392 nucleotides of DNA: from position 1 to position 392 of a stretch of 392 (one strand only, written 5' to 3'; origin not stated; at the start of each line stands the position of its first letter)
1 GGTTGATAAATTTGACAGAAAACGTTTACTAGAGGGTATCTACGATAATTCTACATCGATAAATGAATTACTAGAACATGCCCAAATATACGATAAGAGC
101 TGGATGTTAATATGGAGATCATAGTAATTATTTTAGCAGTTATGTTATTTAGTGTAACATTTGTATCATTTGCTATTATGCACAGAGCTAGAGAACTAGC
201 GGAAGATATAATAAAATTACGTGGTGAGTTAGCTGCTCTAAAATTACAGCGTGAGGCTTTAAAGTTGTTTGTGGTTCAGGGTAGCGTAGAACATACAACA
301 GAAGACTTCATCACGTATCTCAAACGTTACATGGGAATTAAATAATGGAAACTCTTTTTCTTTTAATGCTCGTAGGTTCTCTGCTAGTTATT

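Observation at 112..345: Unassigned 77-aa protein with an N-terminal membrane anchor and a coiled-coil-like tail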

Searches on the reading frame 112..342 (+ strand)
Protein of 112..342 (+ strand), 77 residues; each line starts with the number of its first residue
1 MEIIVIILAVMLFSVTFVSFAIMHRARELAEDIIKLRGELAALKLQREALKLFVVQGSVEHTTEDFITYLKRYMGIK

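Call 8: search_protein_families(library=pfam, proteins=[window:112-342:+], max_evalue=1)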
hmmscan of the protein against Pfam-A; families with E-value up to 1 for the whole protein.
window:112-342:+ (77 aa): 5 families
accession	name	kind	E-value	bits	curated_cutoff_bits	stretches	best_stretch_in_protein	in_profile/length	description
PF23884.1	DUF7237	-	8.5e-40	135.3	27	1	1-77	1-77/77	Family of unknown function (DUF7237)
PF13073.11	DUF3937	-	0.06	13.9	22.5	1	43-76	5-38/72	Protein of unknown function (DUF3937)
PF04977.20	DivIC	-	0.09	13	28.9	1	9-55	2-48/80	Septum formation initiator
PF22450.1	CagL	-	0.1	13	27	1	28-63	30-65/139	T4SS protein CagL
PF15106.11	TMEM156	-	0.12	12.1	27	0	44-71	74-101/226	TMEM156 protein family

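Call 9: search_protein_families(library=phrogs, proteins=[window:112-342:+], max_evalue=0.01)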
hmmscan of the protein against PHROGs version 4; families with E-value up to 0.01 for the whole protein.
window:112-342:+ (77 aa): 1 family
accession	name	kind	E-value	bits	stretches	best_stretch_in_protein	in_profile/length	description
phrog_6021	-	unknown function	3.9e-44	149.8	1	1-77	1-77/77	-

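Call 12: search_dna_similar(query=window:112-342:+, collection=phages, mode=protein, max_evalue=0.01, rows=spread, max_rows=40)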
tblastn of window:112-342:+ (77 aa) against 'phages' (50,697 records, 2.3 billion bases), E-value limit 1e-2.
Records with a match: 355; places in all: 360; records where one place covers at least 80% of the query: 354.
Best place of each record, by identity: 95-99% 13; 90-95% 32; 80-90% 106; 60-80% 154; <60% 50.
By first word of the organism name: Salmonella 222; Escherichia 102; Bacteriophage 10; Phage 9; Shigella 4; Citrobacter 3; Klebsiella 3; Listeria 1; Escherchia 1.
By host as written in the record: - 52; Salmonella enterica subsp. enterica serovar Enteritidis PT1 37; Escherichia coli 32; Salmonella sp. 23; Salmonella enterica 20; Salmonella enterica subsp. enterica serovar Typhimurium 15; Salmonella enterica subsp. enterica 13; Salmonella enterica subsp. enterica serovar Enteritidis 12; and 72 more.
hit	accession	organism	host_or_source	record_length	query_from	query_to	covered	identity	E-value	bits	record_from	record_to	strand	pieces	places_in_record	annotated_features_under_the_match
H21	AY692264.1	Escherichia phage T5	-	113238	1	77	100%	97.4%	2e-40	145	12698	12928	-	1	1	hypothetical protein (x2)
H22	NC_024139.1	Escherichia phage vB_EcoS_FFH_1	Escherichia coli O157:H7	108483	1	77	100%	96.1%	6e-40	143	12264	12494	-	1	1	hypothetical protein (x2)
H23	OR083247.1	Escherichia phage Bf23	Escherichia coli BW25113 strain K-12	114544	1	77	100%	94.8%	2e-39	142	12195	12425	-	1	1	hypothetical protein (x2)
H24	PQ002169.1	Salmonella phage vB_Sen_SG_WM_RUS_R2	Salmonella enterica subsp. enterica ...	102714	1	77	100%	93.5%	7e-39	140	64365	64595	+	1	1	minor tail protein | hypothetical protein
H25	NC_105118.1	Escherichia phage DaisyDussoix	Escherichia coli K-12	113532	1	77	100%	90.9%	1e-37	137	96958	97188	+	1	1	hypothetical protein (x2)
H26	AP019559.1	Escherichia phage SP15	Escherichia coli O157:H7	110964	1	77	100%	89.6%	2e-37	136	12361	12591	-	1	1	hypothetical protein (x2)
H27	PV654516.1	Salmonella phage vB_SLGBLB0002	Salmonella enterica subsp. enterica ...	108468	1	77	100%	89.6%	6e-37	135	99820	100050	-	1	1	hypothetical protein (x2)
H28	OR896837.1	Escherichia phage vB_Eco_mar004NP2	Escherichia coli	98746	1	77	100%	87.0%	6e-36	132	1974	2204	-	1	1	hypothetical protein (x2)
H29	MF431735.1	Bacteriophage T5-like poul124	poultry meat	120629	1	77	100%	87.0%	2e-35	130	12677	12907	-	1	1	hypothetical protein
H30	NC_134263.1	Escherichia phage T5_ev219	-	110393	1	77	100%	85.7%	3e-35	130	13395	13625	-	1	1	Phage protein (x2)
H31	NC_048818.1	Escherichia phage VEc33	Escherichia coli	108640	1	77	100%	85.7%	9e-35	129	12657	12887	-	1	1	hypothetical protein (x2)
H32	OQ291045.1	Salmonella phage Kenya-K17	Salmonella enterica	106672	1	77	100%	85.7%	9e-29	112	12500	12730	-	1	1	record has no annotation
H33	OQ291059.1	Salmonella phage Kenya-K42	Salmonella enterica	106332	1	77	100%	84.4%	2e-34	128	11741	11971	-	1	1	record has no annotation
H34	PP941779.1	Salmonella phage vB_Sen_TUMS_E3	Salmonella enterica subsp. enterica ...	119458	1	77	100%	83.1%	2e-34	128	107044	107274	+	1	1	hypothetical protein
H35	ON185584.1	Escherichia phage EC142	Escherichia coli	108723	1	77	100%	83.1%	3e-34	127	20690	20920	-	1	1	hypothetical protein (x2)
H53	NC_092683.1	Salmonella phage bobsandoy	Salmonella enterica subsp. enterica ...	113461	1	77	100%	62.5%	2e-22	94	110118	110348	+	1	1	putative membrane protein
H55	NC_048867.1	Salmonella phage faergetype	Salmonella enterica subsp. enterica ...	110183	1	77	100%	55.0%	2e-18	82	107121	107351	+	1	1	hypothetical protein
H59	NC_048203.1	Escherichia phage vB_Eco_mar003J3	sea water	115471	1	77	100%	51.9%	2e-16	77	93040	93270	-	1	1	hypothetical protein (x2)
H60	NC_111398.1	Salmonella phage GSW6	Salmonella enterica subsp. enterica ...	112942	1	77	100%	44.2%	3e-13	68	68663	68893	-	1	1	hypothetical protein (x2)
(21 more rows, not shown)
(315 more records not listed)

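Call 13: find_homologous_proteins(query=window:112-342:+, max_evalue=0.01)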
Query window:112-342:+ (77 aa): 76 proteins with E <= 0.01 among 77 candidates.
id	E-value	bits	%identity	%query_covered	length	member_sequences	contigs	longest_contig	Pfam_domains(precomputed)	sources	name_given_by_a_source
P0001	7.8e-36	138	94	100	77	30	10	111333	PF23884.2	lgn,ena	-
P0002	8.1e-36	138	95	100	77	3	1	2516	PF23884.2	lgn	-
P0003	2.5e-35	136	94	100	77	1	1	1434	PF23884.2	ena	-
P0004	2.8e-35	136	92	100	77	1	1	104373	PF23884.2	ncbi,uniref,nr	ncbi:minor tail protein [Escherichia phage H8]|uniref:minor tail protein n=1 Tax=Escherichia phage H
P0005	1.7e-34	134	91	100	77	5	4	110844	PF23884.2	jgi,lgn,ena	jgi:hypothetical protein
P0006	2.5e-34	133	91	100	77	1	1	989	PF23884.2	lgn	-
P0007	2.9e-33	130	88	100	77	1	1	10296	PF23884.2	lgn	-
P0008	3.0e-33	130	90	100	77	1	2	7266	PF23884.2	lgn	-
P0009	5.0e-33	129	94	100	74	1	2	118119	PF23884.2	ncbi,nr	ncbi:hypothetical protein Elw_00024 [Escherichia phage vB_EcoD-Elw]|nr:hypothetical protein Elw_0002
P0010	6.0e-33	129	87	100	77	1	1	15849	PF23884.2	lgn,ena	-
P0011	6.0e-33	129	90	100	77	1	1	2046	PF23884.2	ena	-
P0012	7.9e-33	129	84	100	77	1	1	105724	PF23884.2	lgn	-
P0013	9.3e-33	128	88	100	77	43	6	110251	PF23884.2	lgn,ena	-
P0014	9.7e-33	128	88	100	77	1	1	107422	PF23884.2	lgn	-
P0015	1.4e-32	128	88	100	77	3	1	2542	PF23884.2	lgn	-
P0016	1.6e-32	128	87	100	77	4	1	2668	PF23884.2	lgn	-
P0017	4.1e-32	126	87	100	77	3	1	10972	PF23884.2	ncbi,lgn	-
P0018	8.0e-32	125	84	100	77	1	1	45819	PF23884.2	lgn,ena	-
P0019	8.5e-32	125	87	100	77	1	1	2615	PF23884.2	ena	-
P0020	8.9e-32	125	84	100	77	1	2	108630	PF23884.2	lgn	-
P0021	1.9e-31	124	84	100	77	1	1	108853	PF23884.2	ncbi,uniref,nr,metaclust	ncbi:hypothetical protein A318_gp021 [Escherichia phage vB_EcoS_AKFV33]|uniref:Uncharacterized prote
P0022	2.1e-31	124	83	100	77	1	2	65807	PF23884.2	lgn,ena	-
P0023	2.1e-31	124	91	100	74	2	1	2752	PF23884.2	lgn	-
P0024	2.5e-31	124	84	100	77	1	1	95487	PF23884.2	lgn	-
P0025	2.5e-31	124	86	100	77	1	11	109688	PF23884.2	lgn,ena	-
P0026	2.7e-31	124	86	100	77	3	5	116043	PF23884.2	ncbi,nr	ncbi:hypothetical protein K16_023 [Salmonella phage Kenya-K16]|nr:hypothetical protein K16_023 [Salm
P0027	3.4e-31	123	84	100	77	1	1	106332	PF23884.2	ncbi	-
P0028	3.5e-31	123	86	100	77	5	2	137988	PF23884.2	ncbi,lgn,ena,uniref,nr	ncbi:hypothetical protein KPP2018_129 [Klebsiella phage KPP2018]|uniref:Uncharacterized protein n=2 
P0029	4.2e-31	123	84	100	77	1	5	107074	PF23884.2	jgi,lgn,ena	jgi:hypothetical protein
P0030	4.9e-31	123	84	100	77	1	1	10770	PF23884.2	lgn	-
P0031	5.2e-31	123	86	100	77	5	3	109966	PF23884.2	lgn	-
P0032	5.7e-31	123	83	100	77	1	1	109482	PF23884.2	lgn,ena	-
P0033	6.4e-31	123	86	100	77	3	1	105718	PF23884.2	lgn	-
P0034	6.5e-31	123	83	100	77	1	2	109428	PF23884.2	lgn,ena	-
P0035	6.6e-31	123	83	100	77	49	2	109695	PF23884.2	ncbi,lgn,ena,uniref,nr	ncbi:hypothetical protein [Salmonella phage vB_SalS_ABTNLsp9]|uniref:Uncharacterized protein n=1 Tax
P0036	6.6e-31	123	82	100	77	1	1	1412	PF23884.2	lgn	-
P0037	7.0e-31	122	84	100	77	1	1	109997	PF23884.2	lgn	-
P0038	7.1e-31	122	83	100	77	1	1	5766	PF23884.2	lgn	-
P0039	7.7e-31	122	83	100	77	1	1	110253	PF23884.2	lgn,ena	-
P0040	9.3e-31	122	84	100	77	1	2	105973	PF23884.2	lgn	-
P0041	1.0e-30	122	81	100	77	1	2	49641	PF23884.2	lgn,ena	-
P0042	1.0e-30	122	84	100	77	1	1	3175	PF23884.2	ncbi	ncbi:hypothetical protein AB0U73_24550 [Escherichia coli]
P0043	1.1e-30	122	83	100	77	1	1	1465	PF23884.2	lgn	-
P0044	1.1e-30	122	84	100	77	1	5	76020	PF23884.2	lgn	-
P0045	1.2e-30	122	79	100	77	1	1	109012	PF23884.2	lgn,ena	-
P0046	1.5e-30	121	88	100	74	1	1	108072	PF23884.2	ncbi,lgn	ncbi:hypothetical protein CPL00220_CDS0154 [Escherichia phage Baret]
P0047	2.7e-30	121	83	100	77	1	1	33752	PF23884.2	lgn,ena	-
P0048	2.7e-30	121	83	100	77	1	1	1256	PF23884.2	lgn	-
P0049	3.8e-30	120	79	100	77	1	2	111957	PF23884.2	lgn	-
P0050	4.0e-30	120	79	100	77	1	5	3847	PF23884.2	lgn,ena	-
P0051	4.1e-30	120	82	100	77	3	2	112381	PF23884.2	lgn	-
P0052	4.5e-30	120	83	100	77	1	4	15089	PF23884.2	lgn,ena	-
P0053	5.3e-30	120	82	100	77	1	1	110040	PF23884.2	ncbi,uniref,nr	ncbi:hypothetical protein Lindwurm_ID149 [Escherichia phage Lindwurm]|uniref:Uncharacterized protein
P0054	5.5e-30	120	81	100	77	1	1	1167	PF23884.2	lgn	-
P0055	5.5e-30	120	81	100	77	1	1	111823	PF23884.2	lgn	-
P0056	9.9e-30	119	79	100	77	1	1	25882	PF23884.2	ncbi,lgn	-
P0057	1.4e-29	118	85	96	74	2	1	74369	PF23884.2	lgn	-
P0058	1.8e-29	118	79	100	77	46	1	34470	PF23884.2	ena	-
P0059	3.2e-29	117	81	100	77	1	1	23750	PF23884.2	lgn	-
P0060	5.8e-29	116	81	100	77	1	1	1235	PF23884.2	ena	-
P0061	1.1e-28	116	79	100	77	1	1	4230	PF23884.2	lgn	-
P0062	1.2e-28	115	79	100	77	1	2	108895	PF23884.2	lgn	-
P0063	1.4e-28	115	78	100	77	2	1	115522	PF23884.2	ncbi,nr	ncbi:hypothetical protein LPEKDOOE_00183 [Salmonella phage KKP 3953]|nr:hypothetical protein LPEKDOO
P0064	3.9e-28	114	79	100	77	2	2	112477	PF23884.2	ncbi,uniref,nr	ncbi:putative membrane protein [Salmonella phage bastian]|uniref:Minor tail protein n=3 Tax=Caudovir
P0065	2.0e-27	112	75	100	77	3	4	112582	PF23884.2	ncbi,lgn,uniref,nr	ncbi:hypothetical protein Shin27_0440 [Escherichia coli phage Shin27]|uniref:Uncharacterized protein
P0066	2.2e-27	111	77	100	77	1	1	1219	PF23884.2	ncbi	-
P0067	3.7e-27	111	75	100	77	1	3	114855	PF23884.2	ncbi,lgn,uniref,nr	ncbi:hypothetical protein HWC41_gp018 [Salmonella phage SE24]|uniref:Uncharacterized protein n=3 Tax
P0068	5.8e-27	110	77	100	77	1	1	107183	PF23884.2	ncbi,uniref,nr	ncbi:hypothetical protein SPThor_128 [Salmonella phage SP_Thor]|uniref:Uncharacterized protein n=1 T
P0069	1.9e-26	108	75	100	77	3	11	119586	PF23884.2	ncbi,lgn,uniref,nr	ncbi:hypothetical protein HOT66_gp102 [Salmonella phage S147]|uniref:Uncharacterized protein n=8 Tax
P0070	2.7e-26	108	84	87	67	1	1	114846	PF23884.2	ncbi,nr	ncbi:hypothetical protein K36_019 [Salmonella phage Kenya-K36]|nr:hypothetical protein K36_019 [Salm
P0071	1.6e-25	106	74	100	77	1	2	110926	PF23884.2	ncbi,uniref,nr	ncbi:hypothetical protein HOT65_gp098 [Salmonella phage S133]|uniref:Uncharacterized protein n=2 Tax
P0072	1.9e-22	96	89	71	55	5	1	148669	PF23884.2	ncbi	-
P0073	1.1e-21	93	78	91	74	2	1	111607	PF23884.2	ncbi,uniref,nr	ncbi:hypothetical protein bas33_0164 [Escherichia phage HildyBeyeler]|uniref:Uncharacterized protein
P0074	5.6e-21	91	77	88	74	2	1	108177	PF23884.2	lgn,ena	-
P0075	9.3e-21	91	76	91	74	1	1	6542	PF23884.2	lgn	-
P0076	1.8e-15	74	59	92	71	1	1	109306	PF23884.2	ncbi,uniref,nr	ncbi:hypothetical protein [Salmonella phage SP-3]|uniref:Uncharacterized protein n=1 Tax=Salmonella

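Call 14: get_annotated_region(hit=H60, flank=2500)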
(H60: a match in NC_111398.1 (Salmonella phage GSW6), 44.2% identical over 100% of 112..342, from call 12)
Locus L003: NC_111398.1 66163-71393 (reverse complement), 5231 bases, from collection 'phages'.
description: Salmonella phage GSW6, complete genome.
organism: Salmonella phage GSW6 (NCBI taxid 3025422)
taxonomy: Viruses; Duplodnaviria; Heunggongvirae; Uroviricota; Caudoviricetes; Demerecviridae; Markadamsvirinae; Epseptimavirus; Epseptimavirus GSW6
host: Salmonella enterica subsp. enterica serovar Infantis; source: wastewater treatment facility; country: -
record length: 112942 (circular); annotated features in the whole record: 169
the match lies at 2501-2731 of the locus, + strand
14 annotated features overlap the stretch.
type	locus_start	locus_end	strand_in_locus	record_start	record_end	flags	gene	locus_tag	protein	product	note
CDS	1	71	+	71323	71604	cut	-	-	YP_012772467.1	hypothetical protein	-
CDS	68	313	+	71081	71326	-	-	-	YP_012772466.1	hypothetical protein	-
CDS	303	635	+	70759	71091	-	-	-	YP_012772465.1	hypothetical protein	-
CDS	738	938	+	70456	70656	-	-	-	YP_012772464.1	hypothetical protein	-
CDS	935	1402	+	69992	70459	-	-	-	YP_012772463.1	hypothetical protein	-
CDS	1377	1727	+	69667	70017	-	-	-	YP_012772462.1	capsid and scaffold protein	-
CDS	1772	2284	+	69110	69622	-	-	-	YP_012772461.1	hypothetical protein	-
CDS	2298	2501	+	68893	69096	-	-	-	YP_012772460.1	hypothetical protein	-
CDS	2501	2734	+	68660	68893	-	-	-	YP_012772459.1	hypothetical protein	-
CDS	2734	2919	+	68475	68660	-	-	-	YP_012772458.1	hypothetical protein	-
CDS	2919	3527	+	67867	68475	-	-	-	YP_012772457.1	hypothetical protein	-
CDS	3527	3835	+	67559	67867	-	-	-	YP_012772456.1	hypothetical protein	-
CDS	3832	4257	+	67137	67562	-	-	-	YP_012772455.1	hypothetical protein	-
CDS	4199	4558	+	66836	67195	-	-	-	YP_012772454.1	hypothetical protein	-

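Call 15: get_annotated_region(hit=H59, flank=2500)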
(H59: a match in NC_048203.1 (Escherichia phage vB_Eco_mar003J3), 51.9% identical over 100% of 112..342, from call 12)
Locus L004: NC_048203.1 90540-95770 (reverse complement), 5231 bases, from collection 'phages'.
description: Escherichia virus vB_Eco_mar003J3 genome assembly, chromosome: 1.
organism: Escherichia phage vB_Eco_mar003J3 (NCBI taxid 2419761)
taxonomy: Viruses; Duplodnaviria; Heunggongvirae; Uroviricota; Caudoviricetes; Demerecviridae; Markadamsvirinae; Epseptimavirus; Epseptimavirus mar003J3
host: -; source: sea water; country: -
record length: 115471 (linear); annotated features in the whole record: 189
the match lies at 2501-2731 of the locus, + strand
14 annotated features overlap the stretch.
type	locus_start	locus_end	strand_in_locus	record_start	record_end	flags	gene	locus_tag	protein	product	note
CDS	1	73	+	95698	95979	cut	-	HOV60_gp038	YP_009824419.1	hypothetical protein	-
CDS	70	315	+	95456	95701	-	-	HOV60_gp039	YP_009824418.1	hypothetical protein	-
CDS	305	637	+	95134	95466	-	-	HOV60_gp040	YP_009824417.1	hypothetical protein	-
CDS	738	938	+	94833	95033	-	-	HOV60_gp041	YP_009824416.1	hypothetical protein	-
CDS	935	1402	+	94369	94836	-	-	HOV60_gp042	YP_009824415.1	hypothetical protein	-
CDS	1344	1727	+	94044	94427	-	-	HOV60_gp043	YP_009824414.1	hypothetical protein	-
CDS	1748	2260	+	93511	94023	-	-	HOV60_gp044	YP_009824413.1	hypothetical protein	P15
CDS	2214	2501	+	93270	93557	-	-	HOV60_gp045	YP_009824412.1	hypothetical protein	-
CDS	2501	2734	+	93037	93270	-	-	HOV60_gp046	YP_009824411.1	hypothetical protein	-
CDS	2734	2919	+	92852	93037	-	-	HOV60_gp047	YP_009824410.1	hypothetical protein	-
CDS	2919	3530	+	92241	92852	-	-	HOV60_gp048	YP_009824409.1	hypothetical protein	-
CDS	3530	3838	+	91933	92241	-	-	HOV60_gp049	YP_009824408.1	hypothetical protein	-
CDS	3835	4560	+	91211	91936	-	-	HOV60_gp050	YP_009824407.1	hypothetical protein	-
CDS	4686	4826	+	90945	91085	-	-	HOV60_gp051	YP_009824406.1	hypothetical protein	-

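Call 16: get_annotated_region(hit=H55, flank=2500)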
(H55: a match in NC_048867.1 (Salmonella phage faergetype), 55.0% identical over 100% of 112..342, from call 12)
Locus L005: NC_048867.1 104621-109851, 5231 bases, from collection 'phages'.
description: Salmonella phage faergetype, complete genome.
organism: Salmonella phage faergetype (NCBI taxid 2713297)
taxonomy: Viruses; Duplodnaviria; Heunggongvirae; Uroviricota; Caudoviricetes; Demerecviridae; Markadamsvirinae; Epseptimavirus; Epseptimavirus faergetype
host: Salmonella enterica subsp. enterica serovar Enteritidis PT1; source: wastewater; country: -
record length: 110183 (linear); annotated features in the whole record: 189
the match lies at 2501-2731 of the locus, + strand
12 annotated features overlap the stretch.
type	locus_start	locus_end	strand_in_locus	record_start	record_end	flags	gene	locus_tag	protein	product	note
CDS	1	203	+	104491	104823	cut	-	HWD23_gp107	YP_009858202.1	hypothetical protein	PVOGs: VOG3935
CDS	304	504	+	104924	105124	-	-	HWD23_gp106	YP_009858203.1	hypothetical protein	PVOGs: VOG3934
CDS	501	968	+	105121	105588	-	-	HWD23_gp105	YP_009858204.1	hypothetical protein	PVOGs: VOG3933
CDS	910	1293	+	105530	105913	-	-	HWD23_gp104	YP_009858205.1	capsid and scaffold protein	PVOGs: VOG3932; capsid and scaffold protein [Salmonella phage 118970_sal2]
CDS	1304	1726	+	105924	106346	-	-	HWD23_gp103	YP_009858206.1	hypothetical protein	PVOGs: VOG0103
CDS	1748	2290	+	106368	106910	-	-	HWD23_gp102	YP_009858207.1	hypothetical protein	PVOGs: VOG4805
CDS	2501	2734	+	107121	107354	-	-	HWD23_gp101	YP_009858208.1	hypothetical protein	PVOGs: VOG3930; putative membrane protein [Escherichia virus DT57C]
CDS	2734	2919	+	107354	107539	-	-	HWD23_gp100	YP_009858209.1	hypothetical protein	PVOGs: VOG3929; putative membrane protein [Escherichia virus DT57C]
CDS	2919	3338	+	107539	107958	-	-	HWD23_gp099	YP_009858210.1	hypothetical protein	PVOGs: VOG3928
CDS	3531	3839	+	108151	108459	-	-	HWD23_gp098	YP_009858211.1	hypothetical protein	PVOGs: VOG8928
CDS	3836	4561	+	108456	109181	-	-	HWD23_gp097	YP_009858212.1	hypothetical protein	PVOGs: VOG7023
CDS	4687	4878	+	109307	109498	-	-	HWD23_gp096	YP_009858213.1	hypothetical protein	-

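Call 17: get_annotated_region(hit=H53, flank=2500)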
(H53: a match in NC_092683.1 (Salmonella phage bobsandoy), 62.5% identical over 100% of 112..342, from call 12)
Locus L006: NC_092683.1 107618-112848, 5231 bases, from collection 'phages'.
description: Salmonella phage bobsandoy, complete genome.
organism: Salmonella phage bobsandoy (NCBI taxid 2713284)
taxonomy: Viruses; Duplodnaviria; Heunggongvirae; Uroviricota; Caudoviricetes; Demerecviridae; Markadamsvirinae; Epseptimavirus
host: Salmonella enterica subsp. enterica serovar Enteritidis PT1; source: wastewater; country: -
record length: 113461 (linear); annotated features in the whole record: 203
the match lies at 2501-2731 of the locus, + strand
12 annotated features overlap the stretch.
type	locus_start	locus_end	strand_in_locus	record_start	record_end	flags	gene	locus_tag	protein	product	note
CDS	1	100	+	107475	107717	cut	-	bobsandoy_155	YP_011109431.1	putative membrane protein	PVOGs: VOG3936; putative membrane protein [Escherichia virus DT57C]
CDS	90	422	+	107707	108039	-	-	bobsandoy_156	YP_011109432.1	hypothetical protein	PVOGs: VOG3935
CDS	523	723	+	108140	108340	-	-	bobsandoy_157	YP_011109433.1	hypothetical protein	PVOGs: VOG3934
CDS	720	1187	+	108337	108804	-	-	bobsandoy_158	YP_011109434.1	hypothetical protein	PVOGs: VOG3933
CDS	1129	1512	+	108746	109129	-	-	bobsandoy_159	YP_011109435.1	capsid and scaffold protein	PVOGs: VOG3932; capsid and scaffold protein [Salmonella phage 118970_sal2]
CDS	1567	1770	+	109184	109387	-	-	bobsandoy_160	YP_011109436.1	hypothetical protein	PVOGs: VOG3931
CDS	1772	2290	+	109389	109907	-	-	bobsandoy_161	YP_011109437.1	hypothetical protein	PVOGs: VOG4805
CDS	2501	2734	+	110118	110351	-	-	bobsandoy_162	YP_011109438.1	putative membrane protein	PVOGs: VOG3930; putative membrane protein [Escherichia virus DT57C]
CDS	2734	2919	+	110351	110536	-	-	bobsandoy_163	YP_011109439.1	putative membrane protein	PVOGs: VOG3929; putative membrane protein [Escherichia virus DT57C]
CDS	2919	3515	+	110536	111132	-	-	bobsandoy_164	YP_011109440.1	hypothetical protein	PVOGs: VOG3928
CDS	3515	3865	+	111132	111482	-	-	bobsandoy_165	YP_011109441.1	hypothetical protein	PVOGs: VOG8928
CDS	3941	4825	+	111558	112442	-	-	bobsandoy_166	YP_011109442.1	hypothetical protein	PVOGs: VOG7521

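Call 23: find_related_loci(query=A1, collection=viral_contigs, flank=2500)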
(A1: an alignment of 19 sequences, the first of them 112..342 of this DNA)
Query A1 (77 aa) in viral_contigs; peptide patterns used: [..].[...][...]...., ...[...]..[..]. (x = any residue, [..] = any of these).
96 stretches matched a pattern; 21 encode a relative of the query (tblastn E <= 1e-3); 21 distinct loci.
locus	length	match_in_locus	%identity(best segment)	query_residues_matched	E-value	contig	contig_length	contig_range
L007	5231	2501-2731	97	1-77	9e-45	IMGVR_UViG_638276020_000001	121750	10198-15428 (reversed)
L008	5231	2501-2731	96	1-77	4e-44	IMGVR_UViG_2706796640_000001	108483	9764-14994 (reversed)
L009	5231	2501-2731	95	1-77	6e-44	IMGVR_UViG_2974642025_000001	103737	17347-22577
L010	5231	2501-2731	94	1-77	3e-43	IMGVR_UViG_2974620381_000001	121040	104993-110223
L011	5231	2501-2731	92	1-77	8e-43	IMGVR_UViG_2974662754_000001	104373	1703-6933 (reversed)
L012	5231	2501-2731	91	1-77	6e-42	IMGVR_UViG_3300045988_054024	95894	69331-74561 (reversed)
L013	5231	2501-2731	91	1-77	8e-42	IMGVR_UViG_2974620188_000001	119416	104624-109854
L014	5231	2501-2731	91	1-77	4e-42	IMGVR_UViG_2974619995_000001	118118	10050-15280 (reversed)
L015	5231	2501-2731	91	1-77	8e-42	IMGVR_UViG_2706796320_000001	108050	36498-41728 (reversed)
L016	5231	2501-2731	90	1-77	3e-41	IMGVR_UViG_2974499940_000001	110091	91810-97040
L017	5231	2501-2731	87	1-77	1e-39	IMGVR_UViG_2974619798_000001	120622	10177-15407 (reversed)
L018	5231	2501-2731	86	1-77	2e-39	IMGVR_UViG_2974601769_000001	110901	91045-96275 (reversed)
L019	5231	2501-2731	84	1-77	3e-39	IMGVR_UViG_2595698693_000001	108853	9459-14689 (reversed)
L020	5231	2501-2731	84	1-77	4e-39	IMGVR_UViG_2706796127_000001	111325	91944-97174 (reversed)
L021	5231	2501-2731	86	1-77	5e-39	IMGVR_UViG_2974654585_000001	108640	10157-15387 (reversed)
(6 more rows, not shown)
